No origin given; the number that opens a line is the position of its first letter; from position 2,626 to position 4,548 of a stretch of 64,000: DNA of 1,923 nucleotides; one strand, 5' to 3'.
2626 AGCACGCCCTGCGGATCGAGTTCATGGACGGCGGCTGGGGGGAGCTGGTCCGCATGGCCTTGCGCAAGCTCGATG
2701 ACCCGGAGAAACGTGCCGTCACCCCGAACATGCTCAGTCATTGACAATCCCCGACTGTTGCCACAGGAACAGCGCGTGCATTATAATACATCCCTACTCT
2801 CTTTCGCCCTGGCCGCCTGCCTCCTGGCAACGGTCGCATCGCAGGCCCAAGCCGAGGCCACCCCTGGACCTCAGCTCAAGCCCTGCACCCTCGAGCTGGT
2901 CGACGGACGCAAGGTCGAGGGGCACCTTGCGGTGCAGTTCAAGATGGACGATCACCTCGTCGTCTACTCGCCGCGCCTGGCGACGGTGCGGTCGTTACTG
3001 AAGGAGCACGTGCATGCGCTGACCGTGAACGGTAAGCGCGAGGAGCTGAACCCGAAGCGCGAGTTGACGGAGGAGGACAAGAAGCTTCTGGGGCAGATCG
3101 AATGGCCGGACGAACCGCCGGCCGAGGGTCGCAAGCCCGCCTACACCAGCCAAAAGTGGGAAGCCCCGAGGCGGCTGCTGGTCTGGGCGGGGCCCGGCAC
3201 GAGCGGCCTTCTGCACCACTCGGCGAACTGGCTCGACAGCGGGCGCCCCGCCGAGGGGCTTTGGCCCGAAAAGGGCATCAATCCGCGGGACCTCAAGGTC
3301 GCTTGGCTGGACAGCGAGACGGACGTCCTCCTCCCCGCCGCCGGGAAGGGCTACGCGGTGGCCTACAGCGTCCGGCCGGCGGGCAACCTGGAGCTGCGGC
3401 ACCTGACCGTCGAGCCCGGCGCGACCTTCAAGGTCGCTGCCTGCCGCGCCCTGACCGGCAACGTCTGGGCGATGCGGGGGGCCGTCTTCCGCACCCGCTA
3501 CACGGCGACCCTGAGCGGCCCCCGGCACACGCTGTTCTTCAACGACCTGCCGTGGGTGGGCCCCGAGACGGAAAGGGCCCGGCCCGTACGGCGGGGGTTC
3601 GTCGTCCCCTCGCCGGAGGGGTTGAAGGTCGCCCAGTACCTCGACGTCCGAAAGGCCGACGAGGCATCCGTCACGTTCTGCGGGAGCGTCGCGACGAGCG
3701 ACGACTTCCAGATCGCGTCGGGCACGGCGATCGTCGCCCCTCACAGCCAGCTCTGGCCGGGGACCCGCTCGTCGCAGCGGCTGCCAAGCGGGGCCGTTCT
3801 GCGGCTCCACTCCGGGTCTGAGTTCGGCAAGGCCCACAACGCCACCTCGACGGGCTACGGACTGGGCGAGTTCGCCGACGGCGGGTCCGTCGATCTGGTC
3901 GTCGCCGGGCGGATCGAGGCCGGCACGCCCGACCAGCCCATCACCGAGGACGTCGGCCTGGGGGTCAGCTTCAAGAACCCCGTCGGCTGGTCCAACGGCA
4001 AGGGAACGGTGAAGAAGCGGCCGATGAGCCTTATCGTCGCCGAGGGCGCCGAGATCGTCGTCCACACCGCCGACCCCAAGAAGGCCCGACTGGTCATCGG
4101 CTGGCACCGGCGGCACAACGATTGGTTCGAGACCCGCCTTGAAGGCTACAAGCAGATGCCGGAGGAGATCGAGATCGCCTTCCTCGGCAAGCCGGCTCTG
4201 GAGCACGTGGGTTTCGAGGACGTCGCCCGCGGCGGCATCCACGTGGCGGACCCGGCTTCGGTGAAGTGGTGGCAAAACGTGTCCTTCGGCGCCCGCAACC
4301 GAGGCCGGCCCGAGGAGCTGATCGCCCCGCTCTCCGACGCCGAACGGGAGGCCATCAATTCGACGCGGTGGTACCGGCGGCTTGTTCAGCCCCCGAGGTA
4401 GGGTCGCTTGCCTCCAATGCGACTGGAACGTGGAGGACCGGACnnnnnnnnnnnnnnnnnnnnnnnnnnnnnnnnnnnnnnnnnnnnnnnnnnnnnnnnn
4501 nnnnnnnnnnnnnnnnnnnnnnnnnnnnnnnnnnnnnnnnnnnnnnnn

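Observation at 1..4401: A tandem array (plus a dispersed copy at 12169..13563) of a secreted PA14/CHB_HEX_C protein family with an uncharacterised N-terminal module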

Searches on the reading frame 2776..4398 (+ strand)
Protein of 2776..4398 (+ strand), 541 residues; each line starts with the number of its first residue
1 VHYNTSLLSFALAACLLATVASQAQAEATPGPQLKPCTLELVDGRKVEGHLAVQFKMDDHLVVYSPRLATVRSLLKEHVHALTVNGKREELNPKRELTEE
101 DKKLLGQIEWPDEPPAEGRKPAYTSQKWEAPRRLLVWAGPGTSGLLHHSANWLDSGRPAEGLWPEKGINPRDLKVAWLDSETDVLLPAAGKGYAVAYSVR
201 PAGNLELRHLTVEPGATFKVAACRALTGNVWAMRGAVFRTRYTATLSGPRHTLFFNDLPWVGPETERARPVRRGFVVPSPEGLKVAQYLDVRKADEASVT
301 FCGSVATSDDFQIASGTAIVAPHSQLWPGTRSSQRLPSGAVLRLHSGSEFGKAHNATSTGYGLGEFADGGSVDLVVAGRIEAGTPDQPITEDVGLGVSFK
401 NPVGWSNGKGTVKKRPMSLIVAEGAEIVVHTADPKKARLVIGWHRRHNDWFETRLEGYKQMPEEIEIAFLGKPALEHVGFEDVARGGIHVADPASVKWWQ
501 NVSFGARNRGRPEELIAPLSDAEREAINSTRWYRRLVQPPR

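Call 7: search_protein_families(library=pfam, proteins=[window:2776-4398:+], max_evalue=0.01)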
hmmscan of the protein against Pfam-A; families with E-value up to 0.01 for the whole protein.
window:2776-4398:+ (541 aa): 0 families

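Call 12: search_protein_families(library=ncbifam, proteins=[window:2776-4398:+], max_evalue=1)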
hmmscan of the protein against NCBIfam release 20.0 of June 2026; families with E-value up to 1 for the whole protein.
window:2776-4398:+ (541 aa): 0 families

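Call 13: search_protein_families(library=pfam, proteins=[window:2776-4398:+], max_evalue=10)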
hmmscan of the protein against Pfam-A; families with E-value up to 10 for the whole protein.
window:2776-4398:+ (541 aa): 1 family
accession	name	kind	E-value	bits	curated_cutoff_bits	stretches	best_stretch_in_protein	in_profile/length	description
PF00879.23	Defensin_propep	-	0.21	12.4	23.6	1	12-31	7-24/51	Defensin propeptide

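Call 15: find_homologous_proteins(query=window:2776-4398:+, max_evalue=0.001)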
Query window:2776-4398:+ (541 aa): 87 proteins with E <= 0.001 among 8000 candidates.
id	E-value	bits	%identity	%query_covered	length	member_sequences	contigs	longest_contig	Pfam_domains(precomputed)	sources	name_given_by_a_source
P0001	0.0e+0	1248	100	100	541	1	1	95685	-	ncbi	-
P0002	1.0e-183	630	55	96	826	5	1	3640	-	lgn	-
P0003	9.5e-183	627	54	97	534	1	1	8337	-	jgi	jgi:hypothetical protein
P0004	1.4e-180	620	52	98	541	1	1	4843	-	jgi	-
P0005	6.6e-179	614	52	97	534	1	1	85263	-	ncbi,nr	ncbi:MAG: hypothetical protein KGY99_05610 [Phycisphaerae bacterium]|nr:hypothetical protein [Phycis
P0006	4.3e-175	602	55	93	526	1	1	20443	-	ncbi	-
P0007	4.3e-173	595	54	98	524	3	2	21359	-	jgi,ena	-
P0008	2.8e-164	566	51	96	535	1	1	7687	-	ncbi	-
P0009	4.5e-164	565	51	93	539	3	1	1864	-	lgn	-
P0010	7.6e-163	561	50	99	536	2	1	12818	-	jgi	jgi:hypothetical protein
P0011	2.8e-162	559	52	93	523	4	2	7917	-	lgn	-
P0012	1.9e-160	553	51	95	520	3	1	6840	-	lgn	-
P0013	2.0e-157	543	51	92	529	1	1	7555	-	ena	-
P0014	2.0e-148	514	50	93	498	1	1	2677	-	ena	-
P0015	1.6e-145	504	51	94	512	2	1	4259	-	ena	-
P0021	2.4e-129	451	47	95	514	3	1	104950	-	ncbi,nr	ncbi:MAG: hypothetical protein KGY99_04695 [Phycisphaerae bacterium]|nr:hypothetical protein [Phycis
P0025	3.3e-107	377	44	96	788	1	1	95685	PF13287.13,PF13290.14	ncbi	-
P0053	4.5e-90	321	39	94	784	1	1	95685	PF07691.18,PF13287.13,PF13290.14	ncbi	-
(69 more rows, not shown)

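Call 16: find_encoding_contigs(protein=P0053, flank=10000, max_places=3)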
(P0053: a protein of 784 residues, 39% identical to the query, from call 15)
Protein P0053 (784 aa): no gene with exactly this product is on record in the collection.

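Call 17: find_encoding_contigs(protein=P0001, flank=10000, max_places=3)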
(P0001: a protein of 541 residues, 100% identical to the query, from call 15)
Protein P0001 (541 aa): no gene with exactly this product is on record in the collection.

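Call 24: find_related_loci(query=window:2776-4398:+, collection=genome_contigs, flank=10000)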
Query window:2776-4398:+ (541 aa) in genome_contigs; peptide patterns used: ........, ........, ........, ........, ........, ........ (x = any residue, [..] = any of these).
51 stretches matched a pattern; 4 encode a relative of the query (tblastn E <= 1e-3); 4 distinct loci.
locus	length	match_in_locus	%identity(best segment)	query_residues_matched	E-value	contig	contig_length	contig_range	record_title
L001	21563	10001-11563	52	8-534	0e+0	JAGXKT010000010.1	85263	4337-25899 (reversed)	MAG: Phycisphaerae bacterium isolate GSL_GB14_14 NODE_33_length_85263_cov_15.6101, whole genome shotgun sequence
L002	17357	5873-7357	55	34-536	5e-178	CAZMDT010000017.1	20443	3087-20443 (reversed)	MAG TPA_asm: uncultured Planctomycetaceae bacterium isolate SRP185410_co2_16 genome assembly, contig: NODE_3111_length_2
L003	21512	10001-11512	51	33-533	1e-164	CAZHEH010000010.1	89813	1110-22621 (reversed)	MAG TPA_asm: uncultured Planctomycetaceae bacterium isolate binchicken_co17_320 genome assembly, contig: NODE_769_length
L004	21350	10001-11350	47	89-532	1e-126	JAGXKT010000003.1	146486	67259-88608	MAG: Phycisphaerae bacterium isolate GSL_GB14_14 NODE_8_length_146486_cov_13.9202, whole genome shotgun sequence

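Call 31: predict_structure(alignment_id=A2)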
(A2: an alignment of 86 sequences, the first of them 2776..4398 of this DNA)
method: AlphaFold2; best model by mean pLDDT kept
length: 541 residues; sequences in the alignment: 86
mean_pLDDT: 91.3   pTM: 0.91
mean pLDDT of the five models: 91.3, 90.7, 90.7, 90.7, 90.3
residues with pLDDT >= 90: 423; 70-90: 70; 50-70: 43; < 50: 5
segments of 3 or more residues with pLDDT < 50: 365-369
pLDDT, mean of each block of 10 residues (from residue 1): 60 71 60 97 98 97 98 98 98 98 97 95 97 98 95 96 79 84 98 89 87 97 96 97 96 98 95 94 96 97 97 97 96 92 98 86 50 93 98 97 67 84 97 98 96 88 95 97 98 96 97 97 88 78 52
secondary structure, 60 per line:
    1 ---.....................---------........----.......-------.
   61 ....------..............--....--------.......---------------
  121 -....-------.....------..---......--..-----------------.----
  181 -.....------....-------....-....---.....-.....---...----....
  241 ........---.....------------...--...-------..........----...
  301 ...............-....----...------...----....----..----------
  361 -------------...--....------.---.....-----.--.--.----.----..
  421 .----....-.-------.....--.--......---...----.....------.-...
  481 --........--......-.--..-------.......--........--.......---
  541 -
elements in order: H4-24 E34-41 E46-52 E60-64 E71-75 E79-84 E87-90 H99-105 H122-125 E133-137 E152-154 E182-186 E193-196 E204-207 E209-212 E216-220 E222-226 E230-232 E237-248 E252-256 E269-271 E274-276 E284-293 E298-315 E317-320 E325-327 E334-336 E341-344 E374-376 E379-382 E393-397 E419-421 E426-429 E439-443 H449-454 E465-469 E478-480 E483-490 H493-498 H512-515 E516-518 H521-528 H531-537

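Call 34: search_protein_representatives(alignment_id=A3)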
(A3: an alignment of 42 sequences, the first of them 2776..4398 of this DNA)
Query: 42 sequences, 516 profile positions. Proteins with E-value up to 0.001 (for the whole library): 365; up to 1e-10: 294; up to 1e-30: 222. The best 150 are listed.
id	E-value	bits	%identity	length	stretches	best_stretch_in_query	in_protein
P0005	6.3e-222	754.0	-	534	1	1-514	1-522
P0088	1.3e-207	706.8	-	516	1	1-508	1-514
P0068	6.7e-206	701.1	-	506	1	1-503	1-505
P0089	5.4e-192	655.2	-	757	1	3-513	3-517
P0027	3.7e-188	642.6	-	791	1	7-510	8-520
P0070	6.2e-183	625.4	-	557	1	1-508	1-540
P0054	1.3e-167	574.8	-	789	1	8-505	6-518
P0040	2.8e-165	567.1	-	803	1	1-510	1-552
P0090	1.9e-162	557.8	-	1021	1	9-510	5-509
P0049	2.7e-160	550.7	-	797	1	6-509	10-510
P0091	3.5e-155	533.8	-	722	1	70-512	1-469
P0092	1.9e-153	528.1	-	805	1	1-511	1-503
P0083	6.3e-147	506.6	-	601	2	29-508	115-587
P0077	1.4e-144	498.8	-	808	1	23-505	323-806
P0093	1.5e-138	478.9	-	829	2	101-507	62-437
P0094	1.1e-133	462.8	-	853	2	29-506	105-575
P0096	1.0e-121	423.4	-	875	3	37-504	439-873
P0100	3.5e-114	398.5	-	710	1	113-502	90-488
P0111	6.2e-100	351.5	-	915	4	37-508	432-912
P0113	3.7e-98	345.7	-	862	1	28-506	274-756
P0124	1.6e-92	327.0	-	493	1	94-508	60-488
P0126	7.1e-91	321.6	-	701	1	98-494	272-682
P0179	1.5e-77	277.6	-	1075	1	75-506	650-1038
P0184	2.3e-76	273.7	-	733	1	90-501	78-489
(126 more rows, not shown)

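Call 39: fold_search(model_id=the predicted structure, library=pdb)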
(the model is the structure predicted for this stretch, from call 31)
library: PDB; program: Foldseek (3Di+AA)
matches with E <= 10: 279; with E <= 0.001: 0
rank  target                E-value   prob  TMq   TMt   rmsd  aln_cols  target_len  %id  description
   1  6k0v_A                1.3e-01  0.13  0.20  0.19  17.8       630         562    7  Catalytic domain of GH87 alpha-1,3-glucanase D1069A in complex with tetrasaccharides (released 2019-12-25)
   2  6gwk_F                1.3e-01  1.00  0.09  0.64   4.4        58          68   16  The crystal structure of Hfq from Caulobacter crescentus (released 2019-05-22)
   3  7ogm_D                1.8e-01  0.99  0.09  0.61   7.0        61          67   11  A cooperative PNPase-Hfq-RNA carrier complex facilitates bacterial riboregulation. PNPase-3'ETS(leuZ)-Hfq (released 2021-07-07)
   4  6gwk_L                2.2e-01  1.00  0.09  0.62   5.3        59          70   15  The crystal structure of Hfq from Caulobacter crescentus (released 2019-05-22)
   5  5j44_A                2.2e-01  0.15  0.18  0.11  15.7       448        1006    9  Crystal structure of the Secreted Extracellular protein A (SepA) from Shigella flexneri (released 2017-04-12)
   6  6gwk_B                2.3e-01  0.99  0.09  0.57   9.3        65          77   14  The crystal structure of Hfq from Caulobacter crescentus (released 2019-05-22)
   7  9ozl_B                2.3e-01  0.15  0.18  0.25  14.4       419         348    9  Crystal structure of the polysaccharide lyase RbmB from Vibrio cholerae (released 2026-03-11)
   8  6gwk_T                2.7e-01  0.98  0.08  0.54   9.3        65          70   15  The crystal structure of Hfq from Caulobacter crescentus (released 2019-05-22)
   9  4noy_F                3.1e-01  0.99  0.09  0.58   6.4        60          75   13  Crystal structure of Listeria monocytogenes Hfq F43W (released 2014-09-10)
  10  4mmk_I                3.1e-01  0.99  0.08  0.58   6.5        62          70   14  Q8A Hfq from Pseudomonas aeruginosa (released 2014-07-09)
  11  5gl6_A                3.1e-01  0.95  0.08  0.25   9.0        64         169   20  Msmeg rimP (released 2017-07-12)
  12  4j5y_A                3.3e-01  0.99  0.09  0.61   3.3        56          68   12  Crystal structure of Hfq from Pseudomonas aeruginosa in complex with ATP (released 2013-07-31)
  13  3m4g_D                3.3e-01  0.99  0.08  0.62   6.5        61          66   16  H57A HFQ from Pseudomonas Aeruginosa (released 2010-07-28)
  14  1u1s_C                3.5e-01  0.99  0.09  0.64   2.8        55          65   13  Hfq protein from Pseudomonas aeruginosa. Low-salt crystals (released 2005-01-25)
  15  7ogm_E                3.6e-01  0.99  0.08  0.66   1.7        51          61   14  A cooperative PNPase-Hfq-RNA carrier complex facilitates bacterial riboregulation. PNPase-3'ETS(leuZ)-Hfq (released 2021-07-07)
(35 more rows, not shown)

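Call 42: search_solved_structures(query=A3, max_evalue=10)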
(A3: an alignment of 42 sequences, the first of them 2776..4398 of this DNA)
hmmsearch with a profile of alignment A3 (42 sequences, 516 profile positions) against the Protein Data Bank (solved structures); distinct sequences matched with E-value up to 10: 0.

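Call 44: search_protein_families(library=pfam, alignment_id=A3, max_evalue=0.05)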
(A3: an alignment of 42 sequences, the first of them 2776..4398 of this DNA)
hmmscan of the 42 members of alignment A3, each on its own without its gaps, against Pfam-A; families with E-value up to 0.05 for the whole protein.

A. member 1, window:2776-4398:+ (541 aa): 0 families

B. families by the number of members that match (of 42 scanned): 1 family
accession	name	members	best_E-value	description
PF10162.14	G8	1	0.00033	G8 domain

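Call 54: search_protein_families(library=pfam, proteins=[P0096, P0111, P0113, P0179, P0090, P0094, P0093, P0126, P0100, P0184], max_evalue=0.001)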
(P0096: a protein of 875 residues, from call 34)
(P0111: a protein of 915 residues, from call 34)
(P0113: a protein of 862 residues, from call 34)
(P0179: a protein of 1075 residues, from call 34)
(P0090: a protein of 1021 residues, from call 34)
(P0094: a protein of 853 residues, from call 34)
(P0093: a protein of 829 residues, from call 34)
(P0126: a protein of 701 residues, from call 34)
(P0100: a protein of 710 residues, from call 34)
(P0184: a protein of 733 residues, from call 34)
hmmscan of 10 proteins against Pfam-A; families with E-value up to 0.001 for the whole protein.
P0096 (875 aa): 1 family
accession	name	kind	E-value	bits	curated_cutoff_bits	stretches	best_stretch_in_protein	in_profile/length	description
PF10162.14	G8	-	0.00031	21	22.9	0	267-345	37-113/124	G8 domain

P0111 (915 aa): 1 family
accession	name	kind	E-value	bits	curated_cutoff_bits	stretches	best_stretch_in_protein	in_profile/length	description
PF10162.14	G8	-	0.00091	19.6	22.9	0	745-830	41-118/124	G8 domain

P0113 (862 aa): 5 families
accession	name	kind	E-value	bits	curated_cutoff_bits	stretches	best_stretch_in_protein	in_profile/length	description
PF08281.18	Sigma70_r4_2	-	2e-08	34.2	25.7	1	114-162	4-52/54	Sigma-70, region 4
PF07638.17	Sigma70_ECF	-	1.1e-05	25.9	21.1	1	80-155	89-170/185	ECF sigma factor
PF04545.22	Sigma70_r4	-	0.00013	21.8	24.1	1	120-165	4-49/50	Sigma-70, region 4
PF04542.20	Sigma70_r2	-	0.00018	21.7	24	1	22-88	1-70/71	Sigma-70 region 2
PF13384.12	HTH_23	-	0.00039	20.6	24.6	1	124-164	5-49/50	Homeodomain-like domain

P0179 (1075 aa): 2 families
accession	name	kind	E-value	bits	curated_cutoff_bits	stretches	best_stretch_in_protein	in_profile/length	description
PF13517.12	FG-GAP_3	-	2.7e-31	108.4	26.9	3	177-236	1-60/61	FG-GAP-like repeat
PF01839.29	FG-GAP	-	4.8e-12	45.9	22.1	0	172-191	5-23/37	FG-GAP repeat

P0090 (1021 aa): 4 families
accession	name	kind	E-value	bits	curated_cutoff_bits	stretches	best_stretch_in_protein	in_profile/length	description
PF07691.17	PA14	-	1.8e-27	96.4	24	2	924-1017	43-146/147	PA14 domain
PF13290.12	CHB_HEX_C_1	-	3.6e-26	91.3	22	2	813-863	14-60/67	Chitobiase/beta-hexosaminidase C-terminal domain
PF13287.12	Fn3_assoc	-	5e-23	81.4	23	2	820-863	6-49/59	Fn3 associated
PF10528.15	GLEYA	-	0.00022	21.9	26.2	0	927-960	1-35/91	GLEYA domain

P0094 (853 aa): 2 families
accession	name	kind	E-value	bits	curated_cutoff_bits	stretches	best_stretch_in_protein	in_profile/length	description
PF13287.12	Fn3_assoc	-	4.1e-12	46.5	23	1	631-686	1-55/59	Fn3 associated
PF13290.12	CHB_HEX_C_1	-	5.6e-12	45.9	22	1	628-681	9-61/67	Chitobiase/beta-hexosaminidase C-terminal domain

P0093 (829 aa): 0 families

P0126 (701 aa): 0 families

P0100 (710 aa): 2 families
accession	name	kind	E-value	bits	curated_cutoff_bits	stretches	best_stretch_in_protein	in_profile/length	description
PF13290.12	CHB_HEX_C_1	-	4.6e-08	33.3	22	1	515-570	7-60/67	Chitobiase/beta-hexosaminidase C-terminal domain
PF13287.12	Fn3_assoc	-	3.8e-07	30.6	23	1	528-571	7-50/59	Fn3 associated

P0184 (733 aa): 3 families
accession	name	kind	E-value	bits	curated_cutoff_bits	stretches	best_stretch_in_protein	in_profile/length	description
PF13290.12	CHB_HEX_C_1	-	3.7e-12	46.4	22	1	515-570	9-64/67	Chitobiase/beta-hexosaminidase C-terminal domain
PF13287.12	Fn3_assoc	-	1.5e-10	41.5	23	1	521-576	3-59/59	Fn3 associated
PF07691.17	PA14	-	4.8e-07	30.1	24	1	632-728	41-145/147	PA14 domain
